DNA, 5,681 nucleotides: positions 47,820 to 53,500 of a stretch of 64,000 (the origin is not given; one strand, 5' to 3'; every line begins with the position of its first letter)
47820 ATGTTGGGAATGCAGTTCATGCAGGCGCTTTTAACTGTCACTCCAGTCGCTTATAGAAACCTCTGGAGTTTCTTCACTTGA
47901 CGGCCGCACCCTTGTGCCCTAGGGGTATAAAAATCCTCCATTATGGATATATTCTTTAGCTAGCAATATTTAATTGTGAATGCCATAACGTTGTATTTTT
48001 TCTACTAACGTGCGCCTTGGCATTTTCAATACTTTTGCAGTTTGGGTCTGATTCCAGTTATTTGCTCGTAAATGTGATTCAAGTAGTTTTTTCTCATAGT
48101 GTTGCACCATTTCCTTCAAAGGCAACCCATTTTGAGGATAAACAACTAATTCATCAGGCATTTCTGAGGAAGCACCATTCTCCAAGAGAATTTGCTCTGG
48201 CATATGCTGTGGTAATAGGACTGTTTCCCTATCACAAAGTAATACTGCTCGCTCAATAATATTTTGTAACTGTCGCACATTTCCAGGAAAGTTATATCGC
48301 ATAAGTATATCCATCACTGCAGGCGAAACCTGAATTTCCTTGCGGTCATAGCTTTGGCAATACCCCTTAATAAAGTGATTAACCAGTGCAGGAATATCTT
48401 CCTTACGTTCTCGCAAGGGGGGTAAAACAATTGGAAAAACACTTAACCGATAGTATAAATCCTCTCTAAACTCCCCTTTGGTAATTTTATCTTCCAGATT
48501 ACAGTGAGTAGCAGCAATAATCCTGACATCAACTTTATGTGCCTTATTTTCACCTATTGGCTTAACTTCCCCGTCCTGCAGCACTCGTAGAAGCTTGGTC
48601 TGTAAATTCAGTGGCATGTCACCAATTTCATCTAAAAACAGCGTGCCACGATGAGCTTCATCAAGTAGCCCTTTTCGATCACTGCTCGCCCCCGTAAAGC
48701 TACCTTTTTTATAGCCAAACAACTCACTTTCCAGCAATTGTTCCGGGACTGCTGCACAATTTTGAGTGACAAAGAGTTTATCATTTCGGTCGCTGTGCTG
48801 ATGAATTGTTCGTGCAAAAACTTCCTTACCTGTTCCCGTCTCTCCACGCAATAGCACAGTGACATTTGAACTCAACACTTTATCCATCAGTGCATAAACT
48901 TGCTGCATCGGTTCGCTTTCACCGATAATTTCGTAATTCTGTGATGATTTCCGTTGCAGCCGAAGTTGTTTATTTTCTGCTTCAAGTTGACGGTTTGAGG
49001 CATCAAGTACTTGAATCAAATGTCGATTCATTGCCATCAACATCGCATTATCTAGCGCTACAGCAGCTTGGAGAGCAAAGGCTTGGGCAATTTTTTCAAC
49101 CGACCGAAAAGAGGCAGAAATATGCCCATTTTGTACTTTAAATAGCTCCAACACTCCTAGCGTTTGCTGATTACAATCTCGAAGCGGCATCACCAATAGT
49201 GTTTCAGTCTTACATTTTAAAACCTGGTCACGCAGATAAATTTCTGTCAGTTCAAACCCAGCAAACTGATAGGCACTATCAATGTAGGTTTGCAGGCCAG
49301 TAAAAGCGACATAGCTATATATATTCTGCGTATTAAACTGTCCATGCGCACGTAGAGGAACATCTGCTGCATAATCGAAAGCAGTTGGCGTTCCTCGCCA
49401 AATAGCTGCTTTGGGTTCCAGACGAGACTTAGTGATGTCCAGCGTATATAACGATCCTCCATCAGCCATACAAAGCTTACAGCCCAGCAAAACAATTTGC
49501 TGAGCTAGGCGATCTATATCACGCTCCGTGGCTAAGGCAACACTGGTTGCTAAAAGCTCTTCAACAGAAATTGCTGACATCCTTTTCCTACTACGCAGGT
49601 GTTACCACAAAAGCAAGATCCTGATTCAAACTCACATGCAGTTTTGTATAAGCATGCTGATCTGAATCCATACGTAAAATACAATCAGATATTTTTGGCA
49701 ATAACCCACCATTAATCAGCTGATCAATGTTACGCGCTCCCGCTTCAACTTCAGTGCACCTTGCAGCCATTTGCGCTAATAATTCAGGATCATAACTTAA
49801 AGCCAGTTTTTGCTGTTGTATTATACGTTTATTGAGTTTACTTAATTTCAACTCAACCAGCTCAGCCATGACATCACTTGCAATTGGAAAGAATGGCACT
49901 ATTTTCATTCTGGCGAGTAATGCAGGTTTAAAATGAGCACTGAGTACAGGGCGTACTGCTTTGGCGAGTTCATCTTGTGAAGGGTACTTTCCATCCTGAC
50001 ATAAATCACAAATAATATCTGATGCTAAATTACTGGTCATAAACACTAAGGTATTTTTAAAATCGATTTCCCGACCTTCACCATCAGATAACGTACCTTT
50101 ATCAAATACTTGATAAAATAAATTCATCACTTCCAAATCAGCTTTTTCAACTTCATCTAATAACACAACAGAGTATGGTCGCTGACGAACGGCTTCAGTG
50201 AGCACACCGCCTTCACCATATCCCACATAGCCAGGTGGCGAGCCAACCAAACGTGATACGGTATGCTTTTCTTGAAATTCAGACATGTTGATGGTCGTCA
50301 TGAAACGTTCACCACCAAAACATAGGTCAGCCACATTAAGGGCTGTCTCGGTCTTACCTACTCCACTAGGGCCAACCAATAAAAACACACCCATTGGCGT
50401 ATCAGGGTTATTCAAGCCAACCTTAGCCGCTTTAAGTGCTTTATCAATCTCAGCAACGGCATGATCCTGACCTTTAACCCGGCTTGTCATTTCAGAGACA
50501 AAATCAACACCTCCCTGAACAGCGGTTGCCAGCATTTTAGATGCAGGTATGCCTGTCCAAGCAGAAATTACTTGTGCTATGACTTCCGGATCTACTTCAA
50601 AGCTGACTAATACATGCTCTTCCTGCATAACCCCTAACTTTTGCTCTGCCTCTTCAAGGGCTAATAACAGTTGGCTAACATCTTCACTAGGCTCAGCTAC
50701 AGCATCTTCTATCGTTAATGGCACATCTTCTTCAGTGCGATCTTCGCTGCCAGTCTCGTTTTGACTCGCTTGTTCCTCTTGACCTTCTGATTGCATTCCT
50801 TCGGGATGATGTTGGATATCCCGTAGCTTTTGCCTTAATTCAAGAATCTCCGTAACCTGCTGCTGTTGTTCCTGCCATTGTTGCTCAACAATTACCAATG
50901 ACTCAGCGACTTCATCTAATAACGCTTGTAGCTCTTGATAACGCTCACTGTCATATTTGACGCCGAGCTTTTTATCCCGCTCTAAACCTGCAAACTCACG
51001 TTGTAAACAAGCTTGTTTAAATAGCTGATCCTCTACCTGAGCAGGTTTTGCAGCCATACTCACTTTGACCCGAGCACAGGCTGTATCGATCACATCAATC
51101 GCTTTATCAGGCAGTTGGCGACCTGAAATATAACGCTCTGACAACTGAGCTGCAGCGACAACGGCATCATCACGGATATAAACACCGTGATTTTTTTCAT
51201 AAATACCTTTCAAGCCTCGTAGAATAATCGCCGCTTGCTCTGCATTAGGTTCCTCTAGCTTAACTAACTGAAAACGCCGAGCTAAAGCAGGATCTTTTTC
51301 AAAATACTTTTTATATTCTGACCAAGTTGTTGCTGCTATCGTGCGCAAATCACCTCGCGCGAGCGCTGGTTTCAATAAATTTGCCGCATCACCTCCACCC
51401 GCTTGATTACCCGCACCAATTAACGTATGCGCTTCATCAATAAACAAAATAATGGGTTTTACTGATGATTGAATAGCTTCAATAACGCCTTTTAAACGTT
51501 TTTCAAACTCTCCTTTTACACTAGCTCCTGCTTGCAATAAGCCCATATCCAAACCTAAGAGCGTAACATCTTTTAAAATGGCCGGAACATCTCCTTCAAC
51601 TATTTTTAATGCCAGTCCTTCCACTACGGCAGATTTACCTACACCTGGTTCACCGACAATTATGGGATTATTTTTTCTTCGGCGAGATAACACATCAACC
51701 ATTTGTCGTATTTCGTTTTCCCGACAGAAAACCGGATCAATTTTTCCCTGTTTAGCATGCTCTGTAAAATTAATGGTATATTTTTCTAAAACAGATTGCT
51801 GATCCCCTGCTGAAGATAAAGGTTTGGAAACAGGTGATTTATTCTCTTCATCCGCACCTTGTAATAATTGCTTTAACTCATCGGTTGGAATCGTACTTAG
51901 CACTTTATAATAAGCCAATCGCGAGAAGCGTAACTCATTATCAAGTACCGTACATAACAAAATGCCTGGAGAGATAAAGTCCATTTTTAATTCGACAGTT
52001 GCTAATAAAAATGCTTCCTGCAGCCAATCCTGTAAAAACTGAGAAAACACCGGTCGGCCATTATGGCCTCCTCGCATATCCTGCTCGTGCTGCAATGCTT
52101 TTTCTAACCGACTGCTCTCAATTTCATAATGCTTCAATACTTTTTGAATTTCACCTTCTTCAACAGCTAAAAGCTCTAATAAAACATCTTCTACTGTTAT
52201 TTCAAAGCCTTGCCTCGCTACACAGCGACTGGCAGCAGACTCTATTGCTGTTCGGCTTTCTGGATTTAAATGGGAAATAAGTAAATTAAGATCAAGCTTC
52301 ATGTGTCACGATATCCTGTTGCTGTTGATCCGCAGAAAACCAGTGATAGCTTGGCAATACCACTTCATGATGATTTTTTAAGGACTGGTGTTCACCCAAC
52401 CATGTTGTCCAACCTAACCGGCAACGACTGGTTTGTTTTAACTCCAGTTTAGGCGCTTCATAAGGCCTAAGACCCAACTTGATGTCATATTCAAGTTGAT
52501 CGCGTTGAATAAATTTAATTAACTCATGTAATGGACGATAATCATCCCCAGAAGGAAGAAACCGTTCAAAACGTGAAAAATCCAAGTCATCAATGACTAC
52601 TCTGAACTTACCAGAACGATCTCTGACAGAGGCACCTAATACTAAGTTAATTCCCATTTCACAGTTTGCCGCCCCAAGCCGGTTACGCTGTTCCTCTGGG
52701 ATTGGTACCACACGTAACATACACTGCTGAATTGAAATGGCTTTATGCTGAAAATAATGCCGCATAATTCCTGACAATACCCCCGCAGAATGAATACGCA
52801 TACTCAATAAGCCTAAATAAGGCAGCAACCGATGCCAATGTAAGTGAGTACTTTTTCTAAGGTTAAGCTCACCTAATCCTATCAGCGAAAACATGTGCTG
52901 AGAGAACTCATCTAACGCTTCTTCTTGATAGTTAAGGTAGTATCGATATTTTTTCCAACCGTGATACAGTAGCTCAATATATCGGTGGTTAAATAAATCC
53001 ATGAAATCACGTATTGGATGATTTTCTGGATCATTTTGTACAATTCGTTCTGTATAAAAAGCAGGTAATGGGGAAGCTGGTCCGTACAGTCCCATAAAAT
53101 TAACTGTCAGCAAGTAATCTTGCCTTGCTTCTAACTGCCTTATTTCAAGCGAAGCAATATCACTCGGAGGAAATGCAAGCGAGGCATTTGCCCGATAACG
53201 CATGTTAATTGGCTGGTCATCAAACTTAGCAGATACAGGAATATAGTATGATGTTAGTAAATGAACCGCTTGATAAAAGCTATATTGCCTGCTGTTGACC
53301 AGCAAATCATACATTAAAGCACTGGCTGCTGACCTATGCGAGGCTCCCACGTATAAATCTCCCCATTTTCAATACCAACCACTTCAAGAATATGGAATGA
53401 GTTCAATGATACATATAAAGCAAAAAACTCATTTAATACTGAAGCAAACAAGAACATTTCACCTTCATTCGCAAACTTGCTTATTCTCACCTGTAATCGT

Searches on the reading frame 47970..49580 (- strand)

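Call 14: search_protein_families(library=pfam, proteins=[window:47970-49580:-], max_evalue=0.001)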
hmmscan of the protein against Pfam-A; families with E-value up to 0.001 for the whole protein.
window:47970-49580:- (536 aa): 9 families
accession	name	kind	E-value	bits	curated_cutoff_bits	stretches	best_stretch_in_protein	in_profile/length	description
PF00158.32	Sigma54_activat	-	1.6e-73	246.4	20.2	1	218-384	1-167/168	Sigma-54 interaction domain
PF25601.1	AAA_lid_14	-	2.1e-25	88.8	27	1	390-468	1-78/87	AAA+ ATPase lid domain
PF14532.12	Sigma54_activ_2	-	3.5e-23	82.8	25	1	219-389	1-138/138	Sigma-54 interaction domain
PF02954.25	HTH_8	-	4.3e-10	39.6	22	1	496-532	6-42/42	Bacterial regulatory protein, Fis family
PF07724.20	AAA_2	-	1.6e-06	28.7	27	1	240-370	4-135/166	AAA domain (Cdc48 subfamily)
PF07728.20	AAA_5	-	2.2e-06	28.1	22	1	242-359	2-122/139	AAA domain (dynein-related subfamily)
PF01590.32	GAF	-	2.8e-05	25.1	22.4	1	21-176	1-133/133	GAF domain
PF01078.27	Mg_chelatase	-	0.00054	19.9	20.3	0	243-342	26-138/207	Magnesium chelatase, subunit ChlI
PF12775.13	AAA_7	-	0.00095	19.2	25.8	0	227-277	21-71/181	P-loop containing dynein motor region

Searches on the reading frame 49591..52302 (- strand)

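Call 36: search_protein_families(library=pfam, proteins=[window:49591-52302:-], max_evalue=0.000001)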
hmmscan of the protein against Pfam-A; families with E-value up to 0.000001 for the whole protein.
window:49591-52302:- (903 aa): 6 families
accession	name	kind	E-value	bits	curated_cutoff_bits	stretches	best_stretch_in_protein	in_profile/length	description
PF07724.20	AAA_2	-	2.9e-55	187.2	27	1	636-801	2-165/166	AAA domain (Cdc48 subfamily)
PF17871.7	AAA_lid_9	-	5.9e-29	100.5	22.8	1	354-449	2-94/104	AAA lid domain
PF00004.35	AAA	-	8.1e-19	68.8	21.2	1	214-344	2-123/131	ATPase family associated with various cellular activities (AAA)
PF13191.12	AAA_16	-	7e-13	49.8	32.6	0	191-235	2-49/167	AAA ATPase domain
PF07728.20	AAA_5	-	3.1e-12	47.1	22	1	640-759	2-123/139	AAA domain (dynein-related subfamily)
PF10431.15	ClpB_D2-small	-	3e-10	40.4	21.9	1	810-879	4-72/81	C-terminal, D2-small domain, of ClpB protein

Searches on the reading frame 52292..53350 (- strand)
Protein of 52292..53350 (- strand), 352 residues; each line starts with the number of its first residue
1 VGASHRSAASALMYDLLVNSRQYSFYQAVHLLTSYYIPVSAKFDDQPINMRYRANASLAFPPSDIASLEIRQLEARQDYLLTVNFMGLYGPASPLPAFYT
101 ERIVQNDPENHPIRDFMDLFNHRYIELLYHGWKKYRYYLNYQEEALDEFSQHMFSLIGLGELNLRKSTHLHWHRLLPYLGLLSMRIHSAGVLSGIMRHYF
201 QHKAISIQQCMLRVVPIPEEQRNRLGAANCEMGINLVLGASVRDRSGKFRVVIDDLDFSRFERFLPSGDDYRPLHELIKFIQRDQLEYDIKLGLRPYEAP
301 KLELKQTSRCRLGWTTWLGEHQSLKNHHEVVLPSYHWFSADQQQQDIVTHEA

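Call 32: find_encoding_contigs(protein=window:52292-53350:-, flank=10000, max_places=1)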
Protein window:52292-53350:- (352 aa): no gene with exactly this product is on record in the collection.
